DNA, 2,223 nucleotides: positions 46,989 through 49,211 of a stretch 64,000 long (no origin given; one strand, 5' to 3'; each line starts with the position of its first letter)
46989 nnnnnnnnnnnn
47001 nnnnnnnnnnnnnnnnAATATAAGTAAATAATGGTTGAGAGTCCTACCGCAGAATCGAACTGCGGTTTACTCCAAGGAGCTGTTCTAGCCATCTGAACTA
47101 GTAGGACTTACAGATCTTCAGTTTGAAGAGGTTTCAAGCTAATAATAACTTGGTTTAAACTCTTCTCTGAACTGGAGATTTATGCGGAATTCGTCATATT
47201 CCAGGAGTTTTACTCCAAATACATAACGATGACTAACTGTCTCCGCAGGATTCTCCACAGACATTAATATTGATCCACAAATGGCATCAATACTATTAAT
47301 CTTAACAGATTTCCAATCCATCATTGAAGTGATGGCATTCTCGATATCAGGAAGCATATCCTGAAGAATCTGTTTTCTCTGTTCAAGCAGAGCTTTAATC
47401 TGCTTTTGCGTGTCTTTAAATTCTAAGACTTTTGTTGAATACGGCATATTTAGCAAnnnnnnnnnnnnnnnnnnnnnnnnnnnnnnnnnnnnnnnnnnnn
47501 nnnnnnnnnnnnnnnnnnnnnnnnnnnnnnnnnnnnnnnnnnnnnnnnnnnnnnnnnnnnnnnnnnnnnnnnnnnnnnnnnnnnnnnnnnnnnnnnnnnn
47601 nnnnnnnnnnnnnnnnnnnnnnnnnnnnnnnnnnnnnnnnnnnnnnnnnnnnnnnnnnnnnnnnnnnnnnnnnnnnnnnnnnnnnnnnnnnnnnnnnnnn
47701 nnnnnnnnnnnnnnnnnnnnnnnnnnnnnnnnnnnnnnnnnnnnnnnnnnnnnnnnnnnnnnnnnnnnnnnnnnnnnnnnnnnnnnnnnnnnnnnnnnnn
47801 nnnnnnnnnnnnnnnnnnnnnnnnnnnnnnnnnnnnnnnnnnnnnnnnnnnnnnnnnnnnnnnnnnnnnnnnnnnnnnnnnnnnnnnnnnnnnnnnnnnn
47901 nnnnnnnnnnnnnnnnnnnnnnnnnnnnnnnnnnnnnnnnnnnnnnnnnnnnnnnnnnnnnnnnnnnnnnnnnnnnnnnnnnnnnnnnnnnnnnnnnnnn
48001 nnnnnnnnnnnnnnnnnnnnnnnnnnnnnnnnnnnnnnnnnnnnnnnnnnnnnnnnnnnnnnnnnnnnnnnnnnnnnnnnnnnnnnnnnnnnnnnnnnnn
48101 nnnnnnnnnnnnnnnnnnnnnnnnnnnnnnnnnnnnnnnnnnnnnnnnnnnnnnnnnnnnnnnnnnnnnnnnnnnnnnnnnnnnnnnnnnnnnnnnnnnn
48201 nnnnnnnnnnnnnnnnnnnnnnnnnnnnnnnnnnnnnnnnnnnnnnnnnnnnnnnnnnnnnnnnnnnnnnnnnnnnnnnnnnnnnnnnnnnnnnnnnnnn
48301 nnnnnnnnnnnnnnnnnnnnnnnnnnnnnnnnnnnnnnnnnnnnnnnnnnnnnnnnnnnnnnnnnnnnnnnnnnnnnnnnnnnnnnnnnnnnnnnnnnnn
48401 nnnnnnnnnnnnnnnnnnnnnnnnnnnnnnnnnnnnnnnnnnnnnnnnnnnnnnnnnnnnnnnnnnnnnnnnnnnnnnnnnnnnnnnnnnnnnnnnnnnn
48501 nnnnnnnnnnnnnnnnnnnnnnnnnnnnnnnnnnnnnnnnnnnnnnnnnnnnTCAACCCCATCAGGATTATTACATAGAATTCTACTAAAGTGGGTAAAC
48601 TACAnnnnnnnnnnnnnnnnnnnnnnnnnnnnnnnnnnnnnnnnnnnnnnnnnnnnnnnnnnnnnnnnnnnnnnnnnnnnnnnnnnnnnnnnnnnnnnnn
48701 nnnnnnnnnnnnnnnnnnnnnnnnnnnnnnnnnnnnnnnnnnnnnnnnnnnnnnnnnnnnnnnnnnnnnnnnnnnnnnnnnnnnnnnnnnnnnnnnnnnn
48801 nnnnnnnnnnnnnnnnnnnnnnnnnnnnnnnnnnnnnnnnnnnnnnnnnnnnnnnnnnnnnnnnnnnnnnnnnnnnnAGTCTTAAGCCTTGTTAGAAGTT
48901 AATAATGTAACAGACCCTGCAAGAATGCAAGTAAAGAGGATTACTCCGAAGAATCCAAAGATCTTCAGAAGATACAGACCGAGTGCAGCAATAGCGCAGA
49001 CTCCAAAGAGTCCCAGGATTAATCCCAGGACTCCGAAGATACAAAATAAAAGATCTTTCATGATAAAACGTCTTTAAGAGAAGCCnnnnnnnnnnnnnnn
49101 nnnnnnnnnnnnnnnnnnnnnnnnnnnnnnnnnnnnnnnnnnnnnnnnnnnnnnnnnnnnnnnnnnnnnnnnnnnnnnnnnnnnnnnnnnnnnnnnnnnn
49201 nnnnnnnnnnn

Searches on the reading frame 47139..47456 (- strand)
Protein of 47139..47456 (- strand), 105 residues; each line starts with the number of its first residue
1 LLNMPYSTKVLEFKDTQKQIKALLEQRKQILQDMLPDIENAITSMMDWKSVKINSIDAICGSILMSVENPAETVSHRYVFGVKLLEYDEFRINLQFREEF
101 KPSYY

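Call 38: search_protein_families(library=pfam, proteins=[window:47139-47456:-], max_evalue=0.1)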
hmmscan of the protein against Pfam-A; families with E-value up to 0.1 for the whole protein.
window:47139-47456:- (105 aa): 4 families
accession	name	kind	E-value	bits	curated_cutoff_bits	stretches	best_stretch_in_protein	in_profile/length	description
PF18822.6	CdvA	-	0.034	14.6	30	1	6-45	27-66/123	CdvA-like coiled-coil domain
PF04513.17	Baculo_PEP_C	-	0.035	14.6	38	1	13-74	47-108/140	Baculovirus polyhedron envelope protein, PEP, C terminus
PF17024.10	DMAP1_like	-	0.048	14.3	30.8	1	12-55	2-45/113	Putative DMAP1-like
PF17279.8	DUF5344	-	0.062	14.3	27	1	13-47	45-79/87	Family of unknown function (DUF5344)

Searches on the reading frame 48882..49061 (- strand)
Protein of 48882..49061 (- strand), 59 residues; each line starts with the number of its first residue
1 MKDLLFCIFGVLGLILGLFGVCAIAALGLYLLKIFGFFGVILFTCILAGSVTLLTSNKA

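Call 72: find_encoding_contigs(protein=window:48882-49061:-, flank=6000, max_places=10)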
Protein window:48882-49061:- (59 aa): 2 contigs read that carry it; 2 places shown.
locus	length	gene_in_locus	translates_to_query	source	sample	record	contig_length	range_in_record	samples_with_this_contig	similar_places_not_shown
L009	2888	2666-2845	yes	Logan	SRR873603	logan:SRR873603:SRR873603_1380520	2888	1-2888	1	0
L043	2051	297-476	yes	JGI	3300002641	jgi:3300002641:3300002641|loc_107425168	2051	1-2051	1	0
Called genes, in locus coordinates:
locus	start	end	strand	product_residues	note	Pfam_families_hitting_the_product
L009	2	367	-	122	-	?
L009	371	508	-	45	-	-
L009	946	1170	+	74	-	-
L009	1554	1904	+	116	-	-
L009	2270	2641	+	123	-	-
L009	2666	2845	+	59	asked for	-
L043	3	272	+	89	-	?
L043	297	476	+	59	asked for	-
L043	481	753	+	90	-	-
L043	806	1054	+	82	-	-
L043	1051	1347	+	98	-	-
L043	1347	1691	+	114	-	-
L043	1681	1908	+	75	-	-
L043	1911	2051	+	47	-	?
